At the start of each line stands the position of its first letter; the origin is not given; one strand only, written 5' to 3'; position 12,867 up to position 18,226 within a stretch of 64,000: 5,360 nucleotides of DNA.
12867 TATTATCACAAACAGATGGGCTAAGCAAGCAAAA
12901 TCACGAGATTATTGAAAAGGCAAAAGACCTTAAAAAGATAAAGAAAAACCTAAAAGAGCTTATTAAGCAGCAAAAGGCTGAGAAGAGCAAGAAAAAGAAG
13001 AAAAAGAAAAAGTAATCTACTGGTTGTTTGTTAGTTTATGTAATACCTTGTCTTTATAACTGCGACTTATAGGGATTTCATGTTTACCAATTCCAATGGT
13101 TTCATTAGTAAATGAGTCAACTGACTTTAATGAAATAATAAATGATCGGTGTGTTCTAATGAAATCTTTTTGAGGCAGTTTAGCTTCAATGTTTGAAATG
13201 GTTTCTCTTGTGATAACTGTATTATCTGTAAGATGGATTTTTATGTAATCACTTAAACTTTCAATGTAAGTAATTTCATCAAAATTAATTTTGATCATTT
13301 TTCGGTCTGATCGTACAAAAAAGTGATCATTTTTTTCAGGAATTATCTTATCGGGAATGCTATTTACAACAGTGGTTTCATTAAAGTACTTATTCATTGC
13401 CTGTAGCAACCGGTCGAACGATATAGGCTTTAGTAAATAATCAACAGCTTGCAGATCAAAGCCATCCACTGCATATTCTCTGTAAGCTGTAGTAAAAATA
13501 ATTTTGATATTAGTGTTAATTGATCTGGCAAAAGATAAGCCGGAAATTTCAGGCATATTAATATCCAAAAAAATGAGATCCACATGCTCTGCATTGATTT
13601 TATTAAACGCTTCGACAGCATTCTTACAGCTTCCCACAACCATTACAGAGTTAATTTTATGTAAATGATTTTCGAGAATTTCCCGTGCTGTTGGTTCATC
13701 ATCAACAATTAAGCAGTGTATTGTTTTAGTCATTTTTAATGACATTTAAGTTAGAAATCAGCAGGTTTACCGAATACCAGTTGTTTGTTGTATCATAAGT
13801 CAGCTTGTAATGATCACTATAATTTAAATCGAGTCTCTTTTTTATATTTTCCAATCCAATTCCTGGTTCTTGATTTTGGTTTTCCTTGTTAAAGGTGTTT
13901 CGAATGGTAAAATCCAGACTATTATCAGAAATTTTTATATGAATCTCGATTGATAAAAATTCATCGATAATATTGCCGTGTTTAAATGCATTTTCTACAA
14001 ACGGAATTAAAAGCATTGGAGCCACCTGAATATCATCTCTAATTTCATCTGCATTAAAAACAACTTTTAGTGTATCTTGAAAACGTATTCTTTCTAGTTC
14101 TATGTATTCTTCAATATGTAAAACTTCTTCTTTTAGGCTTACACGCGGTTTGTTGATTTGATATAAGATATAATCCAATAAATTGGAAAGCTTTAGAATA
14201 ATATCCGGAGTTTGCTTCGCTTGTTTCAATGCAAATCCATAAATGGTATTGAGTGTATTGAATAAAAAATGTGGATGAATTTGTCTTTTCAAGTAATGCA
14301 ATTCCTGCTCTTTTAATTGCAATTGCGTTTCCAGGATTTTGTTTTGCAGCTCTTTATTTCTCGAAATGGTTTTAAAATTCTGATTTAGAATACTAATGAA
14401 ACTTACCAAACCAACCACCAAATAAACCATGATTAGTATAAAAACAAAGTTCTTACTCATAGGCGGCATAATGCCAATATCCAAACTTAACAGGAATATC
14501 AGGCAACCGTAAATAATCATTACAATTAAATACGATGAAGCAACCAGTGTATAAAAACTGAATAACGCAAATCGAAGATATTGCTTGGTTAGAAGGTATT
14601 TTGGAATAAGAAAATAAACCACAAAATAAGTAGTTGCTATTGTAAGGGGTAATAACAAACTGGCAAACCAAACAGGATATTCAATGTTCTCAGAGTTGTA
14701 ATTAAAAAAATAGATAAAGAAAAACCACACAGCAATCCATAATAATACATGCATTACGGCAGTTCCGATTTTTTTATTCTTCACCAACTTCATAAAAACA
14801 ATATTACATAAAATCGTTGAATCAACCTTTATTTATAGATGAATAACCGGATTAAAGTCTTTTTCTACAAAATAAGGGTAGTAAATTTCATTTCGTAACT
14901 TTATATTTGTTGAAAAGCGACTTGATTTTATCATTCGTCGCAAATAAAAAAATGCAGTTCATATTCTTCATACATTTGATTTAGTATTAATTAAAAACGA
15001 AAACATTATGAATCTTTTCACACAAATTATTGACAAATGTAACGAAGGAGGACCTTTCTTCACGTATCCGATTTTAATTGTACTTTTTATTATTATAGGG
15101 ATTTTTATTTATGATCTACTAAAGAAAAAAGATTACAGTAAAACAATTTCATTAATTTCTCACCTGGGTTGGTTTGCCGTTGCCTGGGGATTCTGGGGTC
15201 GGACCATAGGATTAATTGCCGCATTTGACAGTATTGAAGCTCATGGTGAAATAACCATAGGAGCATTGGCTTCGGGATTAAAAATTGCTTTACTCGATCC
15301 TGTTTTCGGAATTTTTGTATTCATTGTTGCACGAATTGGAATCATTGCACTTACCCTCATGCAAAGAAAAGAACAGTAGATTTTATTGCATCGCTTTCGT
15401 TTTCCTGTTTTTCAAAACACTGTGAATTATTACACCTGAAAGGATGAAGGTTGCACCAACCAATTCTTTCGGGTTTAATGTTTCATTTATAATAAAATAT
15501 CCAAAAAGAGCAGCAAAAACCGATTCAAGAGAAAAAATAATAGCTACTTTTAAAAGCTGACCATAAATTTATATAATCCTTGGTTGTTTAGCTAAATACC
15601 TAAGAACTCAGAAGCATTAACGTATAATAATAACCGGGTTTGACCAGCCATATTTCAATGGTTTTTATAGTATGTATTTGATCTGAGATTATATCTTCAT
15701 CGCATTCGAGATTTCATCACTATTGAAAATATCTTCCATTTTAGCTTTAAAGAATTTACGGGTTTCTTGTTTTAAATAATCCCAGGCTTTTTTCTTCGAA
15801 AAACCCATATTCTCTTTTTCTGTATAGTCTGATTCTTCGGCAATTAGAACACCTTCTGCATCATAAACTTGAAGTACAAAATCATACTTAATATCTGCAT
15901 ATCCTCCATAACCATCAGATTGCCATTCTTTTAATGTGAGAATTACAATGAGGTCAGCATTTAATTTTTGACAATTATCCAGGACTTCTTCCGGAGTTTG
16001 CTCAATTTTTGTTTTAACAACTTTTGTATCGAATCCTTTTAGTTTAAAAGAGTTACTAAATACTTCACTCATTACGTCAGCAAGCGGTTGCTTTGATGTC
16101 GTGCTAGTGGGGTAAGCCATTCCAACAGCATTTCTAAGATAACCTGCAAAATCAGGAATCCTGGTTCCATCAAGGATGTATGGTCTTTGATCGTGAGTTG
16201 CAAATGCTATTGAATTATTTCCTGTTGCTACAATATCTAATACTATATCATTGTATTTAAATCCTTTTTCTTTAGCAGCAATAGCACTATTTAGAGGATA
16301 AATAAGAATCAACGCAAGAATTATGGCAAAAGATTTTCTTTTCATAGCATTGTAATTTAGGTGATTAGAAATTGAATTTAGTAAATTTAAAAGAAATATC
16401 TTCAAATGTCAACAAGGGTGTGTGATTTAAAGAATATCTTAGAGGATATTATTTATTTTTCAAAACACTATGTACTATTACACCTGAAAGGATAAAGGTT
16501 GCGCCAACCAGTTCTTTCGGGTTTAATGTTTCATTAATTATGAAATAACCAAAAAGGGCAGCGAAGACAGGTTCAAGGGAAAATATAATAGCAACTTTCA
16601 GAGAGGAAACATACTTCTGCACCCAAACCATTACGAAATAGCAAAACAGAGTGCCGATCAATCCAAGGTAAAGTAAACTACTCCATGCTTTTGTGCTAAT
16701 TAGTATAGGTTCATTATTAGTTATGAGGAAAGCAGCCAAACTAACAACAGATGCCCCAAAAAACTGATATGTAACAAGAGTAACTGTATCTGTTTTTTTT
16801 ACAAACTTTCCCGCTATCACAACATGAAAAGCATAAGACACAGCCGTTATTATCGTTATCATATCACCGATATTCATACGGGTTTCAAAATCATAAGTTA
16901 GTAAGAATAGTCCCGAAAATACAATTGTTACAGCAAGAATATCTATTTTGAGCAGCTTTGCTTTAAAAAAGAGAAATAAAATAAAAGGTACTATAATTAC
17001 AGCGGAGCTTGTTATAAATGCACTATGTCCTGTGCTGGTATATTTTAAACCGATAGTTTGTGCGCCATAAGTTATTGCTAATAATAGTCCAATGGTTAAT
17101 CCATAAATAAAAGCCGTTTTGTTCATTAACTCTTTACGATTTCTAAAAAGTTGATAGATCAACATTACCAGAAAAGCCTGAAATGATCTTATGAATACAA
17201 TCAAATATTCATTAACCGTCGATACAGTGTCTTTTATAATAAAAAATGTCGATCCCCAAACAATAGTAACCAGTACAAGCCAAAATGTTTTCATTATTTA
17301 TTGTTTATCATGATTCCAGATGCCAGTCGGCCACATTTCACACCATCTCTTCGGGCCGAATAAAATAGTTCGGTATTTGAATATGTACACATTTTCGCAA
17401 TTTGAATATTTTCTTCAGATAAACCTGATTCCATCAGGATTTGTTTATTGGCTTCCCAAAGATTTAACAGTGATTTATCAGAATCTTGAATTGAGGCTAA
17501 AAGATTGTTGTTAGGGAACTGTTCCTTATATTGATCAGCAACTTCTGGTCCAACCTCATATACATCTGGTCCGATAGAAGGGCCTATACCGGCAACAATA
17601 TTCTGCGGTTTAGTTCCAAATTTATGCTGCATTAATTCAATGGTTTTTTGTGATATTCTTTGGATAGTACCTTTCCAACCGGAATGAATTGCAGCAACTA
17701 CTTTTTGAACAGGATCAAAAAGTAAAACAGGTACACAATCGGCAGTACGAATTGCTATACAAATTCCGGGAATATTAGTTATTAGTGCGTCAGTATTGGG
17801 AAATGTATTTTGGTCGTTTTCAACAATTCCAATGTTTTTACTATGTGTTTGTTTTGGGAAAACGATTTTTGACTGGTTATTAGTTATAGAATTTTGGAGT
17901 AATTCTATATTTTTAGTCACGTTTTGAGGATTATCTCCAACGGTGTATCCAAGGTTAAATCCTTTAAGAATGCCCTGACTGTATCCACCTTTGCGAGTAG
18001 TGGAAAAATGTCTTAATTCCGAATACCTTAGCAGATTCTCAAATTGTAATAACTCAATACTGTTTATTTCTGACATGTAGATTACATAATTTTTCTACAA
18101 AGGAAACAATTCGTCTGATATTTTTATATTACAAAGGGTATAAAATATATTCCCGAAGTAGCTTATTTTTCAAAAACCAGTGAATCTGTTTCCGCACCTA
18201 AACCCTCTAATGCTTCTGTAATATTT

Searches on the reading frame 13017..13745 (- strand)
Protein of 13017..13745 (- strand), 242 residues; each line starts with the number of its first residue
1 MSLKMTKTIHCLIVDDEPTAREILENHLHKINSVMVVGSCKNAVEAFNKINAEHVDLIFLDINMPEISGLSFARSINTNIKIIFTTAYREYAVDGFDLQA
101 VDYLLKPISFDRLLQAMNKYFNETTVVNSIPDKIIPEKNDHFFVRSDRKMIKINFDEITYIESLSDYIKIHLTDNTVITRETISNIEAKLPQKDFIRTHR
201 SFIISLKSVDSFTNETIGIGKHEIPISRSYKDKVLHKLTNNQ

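Call 50: search_protein_families(library=pfam, proteins=[window:13017-13745:-], max_evalue=0.00001)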
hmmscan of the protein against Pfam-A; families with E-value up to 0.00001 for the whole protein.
window:13017-13745:- (242 aa): 2 families
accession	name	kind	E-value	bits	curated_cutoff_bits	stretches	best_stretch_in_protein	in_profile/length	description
PF00072.30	Response_reg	-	9.1e-25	87.4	30.2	1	12-117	2-110/111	Response regulator receiver domain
PF04397.21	LytTR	-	9.1e-20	71.2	22.6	1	149-237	2-96/98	LytTr DNA-binding domain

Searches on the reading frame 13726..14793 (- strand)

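Call 50: search_protein_families(library=pfam, proteins=[window:13726-14793:-], max_evalue=0.00001)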
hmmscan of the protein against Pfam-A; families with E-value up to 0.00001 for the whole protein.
window:13726-14793:- (355 aa): 1 family
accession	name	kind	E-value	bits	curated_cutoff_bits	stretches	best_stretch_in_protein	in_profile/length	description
PF06580.19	His_kinase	-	4.5e-24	85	25.2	1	164-242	2-81/81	Histidine kinase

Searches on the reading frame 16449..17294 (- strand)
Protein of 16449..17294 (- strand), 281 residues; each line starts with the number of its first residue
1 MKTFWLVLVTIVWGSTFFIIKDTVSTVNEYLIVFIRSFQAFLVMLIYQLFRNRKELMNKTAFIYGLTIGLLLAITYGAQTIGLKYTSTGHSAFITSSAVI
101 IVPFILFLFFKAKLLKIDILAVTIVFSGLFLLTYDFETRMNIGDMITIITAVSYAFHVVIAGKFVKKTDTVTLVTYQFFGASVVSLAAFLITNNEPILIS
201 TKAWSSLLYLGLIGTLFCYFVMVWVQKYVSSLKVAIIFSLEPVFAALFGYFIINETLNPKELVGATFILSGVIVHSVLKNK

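Call 50: search_protein_families(library=pfam, proteins=[window:16449-17294:-], max_evalue=0.00001)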
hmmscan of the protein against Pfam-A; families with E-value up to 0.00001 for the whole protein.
window:16449-17294:- (281 aa): 1 family
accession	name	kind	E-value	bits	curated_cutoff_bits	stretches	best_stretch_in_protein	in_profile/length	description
PF00892.27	EamA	-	3.4e-43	147.6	28.2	2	142-274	2-132/135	EamA-like transporter family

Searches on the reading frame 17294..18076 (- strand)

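Call 50: search_protein_families(library=pfam, proteins=[window:17294-18076:-], max_evalue=0.00001)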
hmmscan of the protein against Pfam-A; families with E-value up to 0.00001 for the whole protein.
window:17294-18076:- (260 aa): 1 family
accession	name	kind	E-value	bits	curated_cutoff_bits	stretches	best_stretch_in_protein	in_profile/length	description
PF02578.20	Cu-oxidase_4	-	1.2e-80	270.8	22.9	1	26-256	1-238/238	Multi-copper polyphenol oxidoreductase laccase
